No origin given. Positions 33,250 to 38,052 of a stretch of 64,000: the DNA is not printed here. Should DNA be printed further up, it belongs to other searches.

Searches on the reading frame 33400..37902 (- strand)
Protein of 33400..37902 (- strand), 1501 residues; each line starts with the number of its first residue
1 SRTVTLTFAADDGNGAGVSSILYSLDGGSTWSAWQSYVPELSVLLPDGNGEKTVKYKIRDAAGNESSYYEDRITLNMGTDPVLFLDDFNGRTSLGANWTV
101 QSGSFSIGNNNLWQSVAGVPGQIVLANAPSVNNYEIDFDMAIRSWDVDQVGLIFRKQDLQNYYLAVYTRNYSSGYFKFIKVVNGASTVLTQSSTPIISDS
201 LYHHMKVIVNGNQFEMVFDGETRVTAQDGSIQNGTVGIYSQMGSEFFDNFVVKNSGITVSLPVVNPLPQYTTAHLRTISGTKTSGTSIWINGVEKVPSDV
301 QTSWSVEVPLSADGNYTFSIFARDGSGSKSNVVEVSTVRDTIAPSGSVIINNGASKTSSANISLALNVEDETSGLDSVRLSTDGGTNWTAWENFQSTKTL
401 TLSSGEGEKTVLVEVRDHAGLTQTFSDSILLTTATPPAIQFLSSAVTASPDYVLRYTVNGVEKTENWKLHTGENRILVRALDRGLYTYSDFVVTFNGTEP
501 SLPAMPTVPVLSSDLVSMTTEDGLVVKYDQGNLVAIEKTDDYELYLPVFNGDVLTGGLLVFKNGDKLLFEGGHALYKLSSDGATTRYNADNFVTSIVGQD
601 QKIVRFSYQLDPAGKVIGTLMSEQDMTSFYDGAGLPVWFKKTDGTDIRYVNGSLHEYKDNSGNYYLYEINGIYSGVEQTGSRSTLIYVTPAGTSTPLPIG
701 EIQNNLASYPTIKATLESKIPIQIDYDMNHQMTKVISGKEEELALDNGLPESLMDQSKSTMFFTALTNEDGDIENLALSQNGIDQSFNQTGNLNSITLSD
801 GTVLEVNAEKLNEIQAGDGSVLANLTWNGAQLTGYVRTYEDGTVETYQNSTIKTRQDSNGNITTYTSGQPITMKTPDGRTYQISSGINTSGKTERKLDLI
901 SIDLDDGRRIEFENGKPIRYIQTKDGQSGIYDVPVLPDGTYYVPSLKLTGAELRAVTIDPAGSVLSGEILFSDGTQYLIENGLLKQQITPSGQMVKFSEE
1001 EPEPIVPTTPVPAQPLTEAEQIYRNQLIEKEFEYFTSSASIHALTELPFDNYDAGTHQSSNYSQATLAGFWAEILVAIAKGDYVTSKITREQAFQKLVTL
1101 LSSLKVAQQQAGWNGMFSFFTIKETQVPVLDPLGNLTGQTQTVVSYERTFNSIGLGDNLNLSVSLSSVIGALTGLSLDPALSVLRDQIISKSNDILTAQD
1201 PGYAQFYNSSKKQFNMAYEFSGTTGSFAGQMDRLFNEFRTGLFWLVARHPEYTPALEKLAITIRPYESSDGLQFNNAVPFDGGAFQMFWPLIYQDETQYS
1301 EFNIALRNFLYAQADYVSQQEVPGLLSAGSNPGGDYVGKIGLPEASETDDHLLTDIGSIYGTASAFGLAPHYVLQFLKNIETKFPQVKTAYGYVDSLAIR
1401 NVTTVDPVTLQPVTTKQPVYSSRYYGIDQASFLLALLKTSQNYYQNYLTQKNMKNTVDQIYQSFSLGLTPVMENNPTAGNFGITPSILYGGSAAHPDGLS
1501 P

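Call 6: search_protein_families(library=pfam, proteins=[window:33400-37902:-], max_evalue=0.1)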
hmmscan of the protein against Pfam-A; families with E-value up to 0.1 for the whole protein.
window:33400-37902:- (1501 aa): 9 families
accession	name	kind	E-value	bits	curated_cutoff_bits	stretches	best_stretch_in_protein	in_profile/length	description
PF10091.15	Glycoamylase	-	0.00093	19.2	27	1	1358-1445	141-210/221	Putative glucoamylase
PF02012.26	BNR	-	0.0015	18.7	27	0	23-32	2-11/12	BNR/Asp-box repeat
PF13754.12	Big_3_4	-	0.0035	17.7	27.3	1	303-341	23-61/106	Domain of unknown function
PF06439.18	3keto-disac_hyd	-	0.0045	17.5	26.8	1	88-252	6-186/187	3-keto-disaccharide hydrolase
PF19077.6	Big_13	-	0.0049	17.8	27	0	295-336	55-97/102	Bacterial Ig-like domain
PF05593.20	RHS_repeat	-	0.0057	17.5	22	0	856-880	10-38/38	RHS Repeat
PF03174.19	CHB_HEX_C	-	0.01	16.2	23.6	0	21-36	37-52/76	Chitobiase/beta-hexosaminidase C-terminal domain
PF02210.31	Laminin_G_2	-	0.024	15.6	22.9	1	151-230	8-83/126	Laminin G domain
PF12245.14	Big_3_2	-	0.033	14.8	23.3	0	38-68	82-113/122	Bacterial Ig-like domain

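Call 7: search_protein_families(library=ncbifam, proteins=[window:33400-37902:-], max_evalue=0.01)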
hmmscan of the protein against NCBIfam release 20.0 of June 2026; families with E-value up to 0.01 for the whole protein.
window:33400-37902:- (1501 aa): 1 family
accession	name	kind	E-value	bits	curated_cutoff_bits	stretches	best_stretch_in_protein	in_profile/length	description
NF047446.1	barrel_OmpL47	domain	1.3e-09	38.4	40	1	4-67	5-60/68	OmpL47-type beta-barrel domain-containing protein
